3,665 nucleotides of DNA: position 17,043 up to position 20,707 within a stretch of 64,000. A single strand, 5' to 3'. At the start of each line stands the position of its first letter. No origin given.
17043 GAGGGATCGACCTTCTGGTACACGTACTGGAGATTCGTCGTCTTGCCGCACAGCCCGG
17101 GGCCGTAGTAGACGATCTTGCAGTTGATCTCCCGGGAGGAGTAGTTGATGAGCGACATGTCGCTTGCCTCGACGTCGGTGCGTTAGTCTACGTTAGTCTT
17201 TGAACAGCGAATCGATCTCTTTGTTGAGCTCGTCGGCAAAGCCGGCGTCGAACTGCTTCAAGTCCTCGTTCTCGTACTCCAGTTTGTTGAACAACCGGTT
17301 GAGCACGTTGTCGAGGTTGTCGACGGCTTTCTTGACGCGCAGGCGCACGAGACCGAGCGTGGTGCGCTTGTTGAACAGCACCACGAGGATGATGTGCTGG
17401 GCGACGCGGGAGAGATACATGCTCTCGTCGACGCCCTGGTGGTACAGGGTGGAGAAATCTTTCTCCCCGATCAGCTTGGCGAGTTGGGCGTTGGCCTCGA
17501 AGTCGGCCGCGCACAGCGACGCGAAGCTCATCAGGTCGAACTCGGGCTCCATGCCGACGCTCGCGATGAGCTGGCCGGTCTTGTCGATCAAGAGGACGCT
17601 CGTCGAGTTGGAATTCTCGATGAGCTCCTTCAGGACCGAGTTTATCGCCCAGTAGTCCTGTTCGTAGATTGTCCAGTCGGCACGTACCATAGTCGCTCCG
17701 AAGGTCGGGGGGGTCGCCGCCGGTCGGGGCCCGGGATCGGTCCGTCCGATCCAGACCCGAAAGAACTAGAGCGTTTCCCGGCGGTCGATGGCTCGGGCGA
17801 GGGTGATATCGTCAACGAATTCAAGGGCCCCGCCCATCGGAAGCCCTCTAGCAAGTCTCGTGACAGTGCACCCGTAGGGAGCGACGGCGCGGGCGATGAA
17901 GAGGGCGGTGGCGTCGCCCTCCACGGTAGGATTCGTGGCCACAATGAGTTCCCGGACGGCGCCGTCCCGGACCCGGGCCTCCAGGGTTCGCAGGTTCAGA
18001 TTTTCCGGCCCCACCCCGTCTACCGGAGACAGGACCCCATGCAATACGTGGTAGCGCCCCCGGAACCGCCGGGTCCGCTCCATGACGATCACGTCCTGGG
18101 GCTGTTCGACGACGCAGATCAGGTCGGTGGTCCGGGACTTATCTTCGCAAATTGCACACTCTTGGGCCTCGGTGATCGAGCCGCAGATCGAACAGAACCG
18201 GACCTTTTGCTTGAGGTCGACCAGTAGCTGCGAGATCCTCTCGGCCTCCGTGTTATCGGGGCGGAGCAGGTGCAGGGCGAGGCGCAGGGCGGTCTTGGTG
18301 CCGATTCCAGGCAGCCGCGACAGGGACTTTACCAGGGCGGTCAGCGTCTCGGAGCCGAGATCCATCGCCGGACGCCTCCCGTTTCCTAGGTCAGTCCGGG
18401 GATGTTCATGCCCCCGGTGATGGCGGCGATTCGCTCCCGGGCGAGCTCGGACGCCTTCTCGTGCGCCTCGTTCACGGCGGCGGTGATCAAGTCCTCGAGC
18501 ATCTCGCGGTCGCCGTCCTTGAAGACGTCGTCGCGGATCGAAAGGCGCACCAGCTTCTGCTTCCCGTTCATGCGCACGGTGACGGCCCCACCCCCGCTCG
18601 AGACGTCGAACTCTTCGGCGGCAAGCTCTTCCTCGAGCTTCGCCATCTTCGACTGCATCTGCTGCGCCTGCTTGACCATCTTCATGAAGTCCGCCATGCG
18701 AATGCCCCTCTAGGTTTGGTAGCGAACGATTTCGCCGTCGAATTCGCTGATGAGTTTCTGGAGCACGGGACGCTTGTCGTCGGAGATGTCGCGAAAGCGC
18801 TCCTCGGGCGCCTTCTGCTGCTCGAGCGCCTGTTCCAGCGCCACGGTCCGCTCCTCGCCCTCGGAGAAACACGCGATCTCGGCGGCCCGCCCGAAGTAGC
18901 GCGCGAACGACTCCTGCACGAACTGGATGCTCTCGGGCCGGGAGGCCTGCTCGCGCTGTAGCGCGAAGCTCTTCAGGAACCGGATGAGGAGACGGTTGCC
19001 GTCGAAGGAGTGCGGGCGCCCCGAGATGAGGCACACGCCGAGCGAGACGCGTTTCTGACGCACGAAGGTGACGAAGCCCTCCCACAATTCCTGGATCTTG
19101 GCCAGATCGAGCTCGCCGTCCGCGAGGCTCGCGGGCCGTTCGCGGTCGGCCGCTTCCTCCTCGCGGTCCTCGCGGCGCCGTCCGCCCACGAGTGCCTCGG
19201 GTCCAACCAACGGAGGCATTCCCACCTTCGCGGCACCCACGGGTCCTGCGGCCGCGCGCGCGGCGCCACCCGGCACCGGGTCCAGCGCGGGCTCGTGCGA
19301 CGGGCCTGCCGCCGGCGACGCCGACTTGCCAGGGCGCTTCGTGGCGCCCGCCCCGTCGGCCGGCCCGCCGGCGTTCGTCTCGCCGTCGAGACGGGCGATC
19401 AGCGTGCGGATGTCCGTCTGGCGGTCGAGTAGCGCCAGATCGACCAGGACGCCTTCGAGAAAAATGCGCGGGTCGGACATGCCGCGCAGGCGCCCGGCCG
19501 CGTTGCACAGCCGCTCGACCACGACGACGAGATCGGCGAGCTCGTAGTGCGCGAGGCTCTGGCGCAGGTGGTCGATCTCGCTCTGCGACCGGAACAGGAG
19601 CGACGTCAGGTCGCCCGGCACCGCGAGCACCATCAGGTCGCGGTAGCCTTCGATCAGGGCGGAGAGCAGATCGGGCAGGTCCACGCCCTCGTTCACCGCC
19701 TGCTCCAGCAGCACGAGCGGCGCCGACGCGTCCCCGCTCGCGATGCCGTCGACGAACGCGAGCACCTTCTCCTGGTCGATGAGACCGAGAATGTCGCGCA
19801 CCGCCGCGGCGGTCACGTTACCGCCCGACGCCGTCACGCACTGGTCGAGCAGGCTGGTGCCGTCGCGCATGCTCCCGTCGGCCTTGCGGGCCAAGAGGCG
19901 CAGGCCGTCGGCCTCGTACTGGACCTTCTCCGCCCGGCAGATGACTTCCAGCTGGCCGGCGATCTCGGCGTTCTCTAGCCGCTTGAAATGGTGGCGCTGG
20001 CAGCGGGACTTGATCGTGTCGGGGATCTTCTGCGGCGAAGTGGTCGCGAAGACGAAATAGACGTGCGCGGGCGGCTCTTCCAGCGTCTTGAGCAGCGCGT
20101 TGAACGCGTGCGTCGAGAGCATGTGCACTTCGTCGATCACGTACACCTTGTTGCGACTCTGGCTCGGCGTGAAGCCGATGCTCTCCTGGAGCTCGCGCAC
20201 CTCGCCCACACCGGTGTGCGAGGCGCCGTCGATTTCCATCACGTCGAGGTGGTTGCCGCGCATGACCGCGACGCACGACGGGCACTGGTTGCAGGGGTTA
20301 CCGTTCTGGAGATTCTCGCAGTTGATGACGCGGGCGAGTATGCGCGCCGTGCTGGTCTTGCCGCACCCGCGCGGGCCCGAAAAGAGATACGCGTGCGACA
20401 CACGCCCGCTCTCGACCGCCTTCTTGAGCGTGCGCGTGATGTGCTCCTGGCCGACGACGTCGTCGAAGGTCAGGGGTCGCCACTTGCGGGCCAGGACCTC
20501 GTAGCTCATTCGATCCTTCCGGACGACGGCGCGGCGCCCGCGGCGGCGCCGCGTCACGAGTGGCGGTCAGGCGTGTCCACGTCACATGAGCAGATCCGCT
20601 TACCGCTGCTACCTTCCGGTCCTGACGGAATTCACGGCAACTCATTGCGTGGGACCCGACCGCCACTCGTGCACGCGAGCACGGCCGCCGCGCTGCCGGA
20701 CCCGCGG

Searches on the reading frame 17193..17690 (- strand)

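Call 81: search_protein_families(library=pfam, proteins=[window:17193-17690:-], max_evalue=0.00001)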
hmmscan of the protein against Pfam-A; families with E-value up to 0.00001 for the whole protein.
window:17193-17690:- (165 aa): 1 family
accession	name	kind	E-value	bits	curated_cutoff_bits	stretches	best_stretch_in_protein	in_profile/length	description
PF03259.23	Robl_LC7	-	2.8e-10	40.2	23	1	18-106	4-91/91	Roadblock/LC7 domain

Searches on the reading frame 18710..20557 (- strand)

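Call 81: search_protein_families(library=pfam, proteins=[window:18710-20557:-], max_evalue=0.00001)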
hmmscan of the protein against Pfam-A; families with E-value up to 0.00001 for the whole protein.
window:18710-20557:- (615 aa): 6 families
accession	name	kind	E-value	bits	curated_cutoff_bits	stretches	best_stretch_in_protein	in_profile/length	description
PF13177.12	DNA_pol3_delta2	-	2.4e-47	161.3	27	1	36-194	1-160/161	DNA polymerase III, delta subunit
PF22608.2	DNAX_ATPase_lid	-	2.7e-16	59.5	27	1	198-246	1-49/49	DNA polymerase III clamp loader subunit, ATPase lid domain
PF00004.35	AAA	-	3e-13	50.8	21.2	1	58-192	2-129/131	ATPase family associated with various cellular activities (AAA)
PF12169.13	DNA_pol3_gamma3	-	2.2e-11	44.1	24.4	1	248-382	1-139/143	DNA polymerase III subunits gamma and tau domain III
PF05496.18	RuvB_N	-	6.9e-07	29.6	27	0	27-93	2-72/159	Holliday junction DNA helicase RuvB P-loop domain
PF07728.20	AAA_5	-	7.8e-06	26.4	22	0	58-164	3-95/139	AAA domain (dynein-related subfamily)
